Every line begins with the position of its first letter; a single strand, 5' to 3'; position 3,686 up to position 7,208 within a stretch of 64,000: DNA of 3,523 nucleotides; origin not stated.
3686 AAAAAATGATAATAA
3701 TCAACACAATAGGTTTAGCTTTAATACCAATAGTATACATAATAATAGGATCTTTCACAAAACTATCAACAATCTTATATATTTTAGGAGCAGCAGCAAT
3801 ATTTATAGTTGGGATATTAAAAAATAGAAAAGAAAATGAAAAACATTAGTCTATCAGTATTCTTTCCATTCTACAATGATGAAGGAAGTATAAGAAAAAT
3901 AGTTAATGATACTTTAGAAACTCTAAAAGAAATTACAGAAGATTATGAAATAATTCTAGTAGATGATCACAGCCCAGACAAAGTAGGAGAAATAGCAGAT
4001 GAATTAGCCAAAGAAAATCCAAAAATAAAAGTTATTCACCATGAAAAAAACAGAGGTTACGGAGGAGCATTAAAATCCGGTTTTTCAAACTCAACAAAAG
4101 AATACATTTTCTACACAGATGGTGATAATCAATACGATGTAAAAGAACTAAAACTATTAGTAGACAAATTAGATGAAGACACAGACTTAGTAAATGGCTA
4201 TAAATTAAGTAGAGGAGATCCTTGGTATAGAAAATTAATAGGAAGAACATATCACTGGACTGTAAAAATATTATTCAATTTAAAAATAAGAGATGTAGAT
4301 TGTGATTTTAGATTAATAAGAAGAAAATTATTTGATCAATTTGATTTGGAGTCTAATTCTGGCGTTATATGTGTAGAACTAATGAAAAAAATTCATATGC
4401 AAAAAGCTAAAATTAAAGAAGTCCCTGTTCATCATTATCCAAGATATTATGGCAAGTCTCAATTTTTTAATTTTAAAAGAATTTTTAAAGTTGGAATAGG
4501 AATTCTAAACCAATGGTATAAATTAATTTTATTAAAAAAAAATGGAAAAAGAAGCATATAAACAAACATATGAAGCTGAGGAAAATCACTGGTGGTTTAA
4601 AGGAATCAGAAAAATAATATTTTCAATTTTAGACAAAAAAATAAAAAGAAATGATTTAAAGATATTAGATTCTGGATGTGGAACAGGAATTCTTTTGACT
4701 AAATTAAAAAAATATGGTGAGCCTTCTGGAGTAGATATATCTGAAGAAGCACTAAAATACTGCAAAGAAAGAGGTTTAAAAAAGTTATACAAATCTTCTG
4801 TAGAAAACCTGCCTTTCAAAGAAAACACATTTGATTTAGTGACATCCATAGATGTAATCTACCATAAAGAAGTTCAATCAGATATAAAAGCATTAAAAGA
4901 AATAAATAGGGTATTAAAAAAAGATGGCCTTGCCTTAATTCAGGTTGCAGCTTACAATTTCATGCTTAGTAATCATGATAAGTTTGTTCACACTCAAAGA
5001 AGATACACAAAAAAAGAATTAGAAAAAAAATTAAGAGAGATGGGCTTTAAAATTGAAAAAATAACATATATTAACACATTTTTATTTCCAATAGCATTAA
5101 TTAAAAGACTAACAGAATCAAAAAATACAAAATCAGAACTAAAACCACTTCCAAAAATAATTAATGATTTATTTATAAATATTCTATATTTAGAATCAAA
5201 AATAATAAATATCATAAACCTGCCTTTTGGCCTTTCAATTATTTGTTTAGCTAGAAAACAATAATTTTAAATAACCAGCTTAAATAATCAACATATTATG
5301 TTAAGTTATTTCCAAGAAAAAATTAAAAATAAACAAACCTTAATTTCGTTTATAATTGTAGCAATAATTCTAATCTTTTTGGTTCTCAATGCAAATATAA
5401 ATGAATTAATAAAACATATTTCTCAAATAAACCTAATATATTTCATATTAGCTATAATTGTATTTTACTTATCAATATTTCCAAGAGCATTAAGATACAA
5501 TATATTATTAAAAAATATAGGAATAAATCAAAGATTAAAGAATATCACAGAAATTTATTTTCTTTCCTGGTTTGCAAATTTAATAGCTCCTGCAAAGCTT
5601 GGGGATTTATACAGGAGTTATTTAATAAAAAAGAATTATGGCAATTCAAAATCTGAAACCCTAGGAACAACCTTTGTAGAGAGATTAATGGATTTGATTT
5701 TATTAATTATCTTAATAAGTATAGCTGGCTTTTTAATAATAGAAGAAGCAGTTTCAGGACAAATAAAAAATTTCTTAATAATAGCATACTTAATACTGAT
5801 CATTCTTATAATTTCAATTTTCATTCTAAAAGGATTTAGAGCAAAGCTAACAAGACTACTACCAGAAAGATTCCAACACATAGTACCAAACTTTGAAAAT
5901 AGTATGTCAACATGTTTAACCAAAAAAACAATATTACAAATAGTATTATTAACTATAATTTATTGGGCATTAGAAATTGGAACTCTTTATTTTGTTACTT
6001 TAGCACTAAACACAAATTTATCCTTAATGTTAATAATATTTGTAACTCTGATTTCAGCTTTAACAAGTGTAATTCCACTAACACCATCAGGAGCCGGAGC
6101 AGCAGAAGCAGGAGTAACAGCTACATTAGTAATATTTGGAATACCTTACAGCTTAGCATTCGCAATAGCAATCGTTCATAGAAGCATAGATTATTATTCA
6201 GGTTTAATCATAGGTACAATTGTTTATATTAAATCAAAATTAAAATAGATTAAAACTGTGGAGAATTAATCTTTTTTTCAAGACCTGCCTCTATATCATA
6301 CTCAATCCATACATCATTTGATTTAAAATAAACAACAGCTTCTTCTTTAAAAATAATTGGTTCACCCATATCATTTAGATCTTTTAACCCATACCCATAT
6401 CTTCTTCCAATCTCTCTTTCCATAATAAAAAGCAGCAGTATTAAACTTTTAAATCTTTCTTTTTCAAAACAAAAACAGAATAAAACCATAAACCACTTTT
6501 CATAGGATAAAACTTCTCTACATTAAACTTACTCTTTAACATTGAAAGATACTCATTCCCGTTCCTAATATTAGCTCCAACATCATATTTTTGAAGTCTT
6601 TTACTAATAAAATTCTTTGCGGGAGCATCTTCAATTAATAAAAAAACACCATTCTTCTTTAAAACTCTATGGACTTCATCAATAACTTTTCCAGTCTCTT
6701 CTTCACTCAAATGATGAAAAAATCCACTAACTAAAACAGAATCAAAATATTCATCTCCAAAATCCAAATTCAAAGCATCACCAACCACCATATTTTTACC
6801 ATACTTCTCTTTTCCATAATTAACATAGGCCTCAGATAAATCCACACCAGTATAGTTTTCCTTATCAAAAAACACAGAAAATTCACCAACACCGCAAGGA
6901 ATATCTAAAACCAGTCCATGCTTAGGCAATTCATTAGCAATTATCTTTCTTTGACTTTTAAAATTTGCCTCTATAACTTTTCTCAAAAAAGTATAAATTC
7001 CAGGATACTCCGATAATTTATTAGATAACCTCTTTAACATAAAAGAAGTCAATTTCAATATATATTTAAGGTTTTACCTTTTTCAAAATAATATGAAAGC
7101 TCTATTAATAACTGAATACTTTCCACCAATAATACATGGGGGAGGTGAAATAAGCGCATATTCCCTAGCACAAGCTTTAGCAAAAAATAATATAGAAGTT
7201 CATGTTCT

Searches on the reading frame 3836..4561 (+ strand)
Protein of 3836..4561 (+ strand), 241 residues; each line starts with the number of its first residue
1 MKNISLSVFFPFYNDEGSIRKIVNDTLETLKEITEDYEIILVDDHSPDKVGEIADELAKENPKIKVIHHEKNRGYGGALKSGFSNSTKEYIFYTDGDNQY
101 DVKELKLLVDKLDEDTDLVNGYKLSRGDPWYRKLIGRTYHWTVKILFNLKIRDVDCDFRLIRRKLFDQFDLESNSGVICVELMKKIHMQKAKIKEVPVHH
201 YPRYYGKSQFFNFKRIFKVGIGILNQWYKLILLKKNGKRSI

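Call 65: search_protein_families(library=pfam, proteins=[window:3836-4561:+], max_evalue=0.0001)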
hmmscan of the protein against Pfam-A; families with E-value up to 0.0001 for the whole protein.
window:3836-4561:+ (241 aa): 2 families
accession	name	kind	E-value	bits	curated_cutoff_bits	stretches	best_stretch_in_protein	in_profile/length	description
PF00535.33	Glycos_transf_2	-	6.7e-32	111.2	23.3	1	7-168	1-166/168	Glycosyl transferase family 2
PF10111.15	Glyco_tranf_2_2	-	1.1e-06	28.8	27.3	1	7-100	1-94/276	Glycosyltransferase like family 2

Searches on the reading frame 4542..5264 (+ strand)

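Call 65: search_protein_families(library=pfam, proteins=[window:4542-5264:+], max_evalue=0.0001)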
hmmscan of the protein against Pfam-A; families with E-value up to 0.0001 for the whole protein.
window:4542-5264:+ (240 aa): 11 families
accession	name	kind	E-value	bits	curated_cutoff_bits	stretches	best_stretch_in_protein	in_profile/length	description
PF08241.18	Methyltransf_11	-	1.6e-20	74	21.2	1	42-133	1-95/95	Methyltransferase domain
PF13649.12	Methyltransf_25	-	7.7e-18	65.4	27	1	41-129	1-97/97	Methyltransferase domain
PF13847.12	Methyltransf_31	-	2e-17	63.7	27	1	36-144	2-114/145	Methyltransferase domain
PF13489.12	Methyltransf_23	-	1.2e-12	48.3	27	1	35-172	20-162/164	Methyltransferase domain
PF08242.18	Methyltransf_12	-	6.5e-10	40.1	30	1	42-130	1-97/98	Methyltransferase domain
PF01209.24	Ubie_methyltran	-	1.2e-08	35.1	20.1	1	31-131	41-149/233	ubiE/COQ5 methyltransferase family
PF05148.21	Methyltransf_8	-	1.5e-06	28.7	27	1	6-199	44-208/219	Hypothetical methyltransferase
PF07021.18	MetW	-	2.7e-06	27.6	21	1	36-127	12-104/193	Methionine biosynthesis protein MetW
PF08003.17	Methyltransf_9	-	3.5e-06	26.6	23.8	1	38-134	116-218/315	Protein of unknown function (DUF1698)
PF02353.26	CMAS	-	8.1e-06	25.8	27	1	37-183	62-191/273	Mycolic acid cyclopropane synthetase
PF23525.1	Methyltransf_36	-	6.7e-05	22.6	27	0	16-55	18-58/268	AprA MT2-like domain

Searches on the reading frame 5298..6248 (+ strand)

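Call 65: search_protein_families(library=pfam, proteins=[window:5298-6248:+], max_evalue=0.0001)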
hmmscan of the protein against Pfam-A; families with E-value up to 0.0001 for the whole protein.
window:5298-6248:+ (316 aa): 1 family
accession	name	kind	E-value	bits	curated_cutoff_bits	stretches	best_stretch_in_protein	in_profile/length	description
PF03706.18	LPG_synthase_TM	-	1.3e-52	179.6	33.4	1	15-306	2-302/302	Lysylphosphatidylglycerol synthase TM region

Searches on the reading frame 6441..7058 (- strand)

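Call 65: search_protein_families(library=pfam, proteins=[window:6441-7058:-], max_evalue=0.0001)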
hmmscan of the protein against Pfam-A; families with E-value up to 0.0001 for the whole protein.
window:6441-7058:- (205 aa): 6 families
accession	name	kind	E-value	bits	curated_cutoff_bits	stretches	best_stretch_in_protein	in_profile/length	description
PF08241.18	Methyltransf_11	-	2.1e-18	67.2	21.2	1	51-140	1-94/95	Methyltransferase domain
PF13649.12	Methyltransf_25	-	2.4e-17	63.8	27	1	50-137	1-97/97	Methyltransferase domain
PF08242.18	Methyltransf_12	-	1.9e-11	45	30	1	51-139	1-98/98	Methyltransferase domain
PF13847.12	Methyltransf_31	-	5.7e-11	42.7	27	1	50-171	7-129/145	Methyltransferase domain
PF13489.12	Methyltransf_23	-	4.3e-07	30.3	27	1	40-144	16-119/164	Methyltransferase domain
PF01209.24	Ubie_methyltran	-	5.4e-07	29.6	20.1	1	43-151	43-161/233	ubiE/COQ5 methyltransferase family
